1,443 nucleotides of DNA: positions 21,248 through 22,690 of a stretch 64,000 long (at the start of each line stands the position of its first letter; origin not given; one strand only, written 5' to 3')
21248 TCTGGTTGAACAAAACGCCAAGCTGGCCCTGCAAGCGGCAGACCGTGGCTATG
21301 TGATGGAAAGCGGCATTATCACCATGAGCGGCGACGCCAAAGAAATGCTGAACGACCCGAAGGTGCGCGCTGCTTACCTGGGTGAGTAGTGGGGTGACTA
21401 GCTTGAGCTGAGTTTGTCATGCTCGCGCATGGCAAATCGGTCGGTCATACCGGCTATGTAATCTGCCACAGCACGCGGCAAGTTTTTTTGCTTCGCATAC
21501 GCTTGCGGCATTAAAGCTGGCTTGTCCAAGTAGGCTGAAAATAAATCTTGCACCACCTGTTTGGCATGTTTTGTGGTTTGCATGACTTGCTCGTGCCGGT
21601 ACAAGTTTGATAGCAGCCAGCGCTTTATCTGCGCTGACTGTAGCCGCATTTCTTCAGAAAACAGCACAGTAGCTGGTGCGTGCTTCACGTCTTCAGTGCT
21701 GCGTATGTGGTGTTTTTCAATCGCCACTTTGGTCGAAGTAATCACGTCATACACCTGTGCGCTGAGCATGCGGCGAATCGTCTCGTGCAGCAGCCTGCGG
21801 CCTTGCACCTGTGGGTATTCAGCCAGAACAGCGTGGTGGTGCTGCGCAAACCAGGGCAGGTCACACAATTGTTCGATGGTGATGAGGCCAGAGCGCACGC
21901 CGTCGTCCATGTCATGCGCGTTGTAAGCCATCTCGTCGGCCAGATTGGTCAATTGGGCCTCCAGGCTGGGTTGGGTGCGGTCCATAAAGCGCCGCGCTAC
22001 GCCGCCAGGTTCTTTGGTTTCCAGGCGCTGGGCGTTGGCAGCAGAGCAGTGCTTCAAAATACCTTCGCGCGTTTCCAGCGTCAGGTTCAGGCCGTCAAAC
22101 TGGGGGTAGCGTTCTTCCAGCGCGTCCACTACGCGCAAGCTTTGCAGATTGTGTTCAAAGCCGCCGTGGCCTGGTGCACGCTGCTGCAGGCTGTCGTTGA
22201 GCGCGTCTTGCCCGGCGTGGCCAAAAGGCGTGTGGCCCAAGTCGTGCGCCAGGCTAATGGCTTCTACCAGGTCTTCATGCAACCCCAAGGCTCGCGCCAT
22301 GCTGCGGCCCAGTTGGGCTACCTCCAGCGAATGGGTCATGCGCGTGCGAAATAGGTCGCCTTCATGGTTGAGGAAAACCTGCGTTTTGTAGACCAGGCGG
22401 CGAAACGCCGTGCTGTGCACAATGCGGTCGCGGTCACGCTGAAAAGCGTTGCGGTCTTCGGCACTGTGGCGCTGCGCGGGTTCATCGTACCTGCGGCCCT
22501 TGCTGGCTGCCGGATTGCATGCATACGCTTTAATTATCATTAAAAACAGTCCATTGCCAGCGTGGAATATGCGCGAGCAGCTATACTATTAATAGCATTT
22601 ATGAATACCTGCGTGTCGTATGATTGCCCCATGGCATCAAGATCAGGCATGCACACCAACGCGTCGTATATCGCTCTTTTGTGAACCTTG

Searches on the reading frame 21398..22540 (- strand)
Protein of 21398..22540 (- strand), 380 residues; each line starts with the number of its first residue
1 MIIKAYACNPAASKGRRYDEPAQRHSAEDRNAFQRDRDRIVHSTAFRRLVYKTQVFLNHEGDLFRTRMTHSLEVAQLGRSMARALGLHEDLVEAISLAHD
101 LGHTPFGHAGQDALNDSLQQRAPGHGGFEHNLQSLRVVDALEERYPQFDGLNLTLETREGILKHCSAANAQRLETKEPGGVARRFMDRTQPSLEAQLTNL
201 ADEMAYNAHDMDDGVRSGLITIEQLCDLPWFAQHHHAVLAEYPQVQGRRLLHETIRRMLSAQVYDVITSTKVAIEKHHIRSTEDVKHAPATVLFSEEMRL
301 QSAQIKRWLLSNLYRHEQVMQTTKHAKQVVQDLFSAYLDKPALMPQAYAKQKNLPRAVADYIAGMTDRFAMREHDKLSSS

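Call 20: search_protein_families(library=pfam, proteins=[window:21398-22540:-], max_evalue=0.001)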
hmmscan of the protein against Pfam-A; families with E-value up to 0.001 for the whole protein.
window:21398-22540:- (380 aa): 2 families
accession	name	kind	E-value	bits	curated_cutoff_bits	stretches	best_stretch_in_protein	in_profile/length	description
PF13286.11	HD_assoc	-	1.8e-25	89.7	22.2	1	293-375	2-90/91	Phosphohydrolase-associated domain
PF01966.28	HD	-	7.6e-13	49.2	22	1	68-205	2-114/116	HD domain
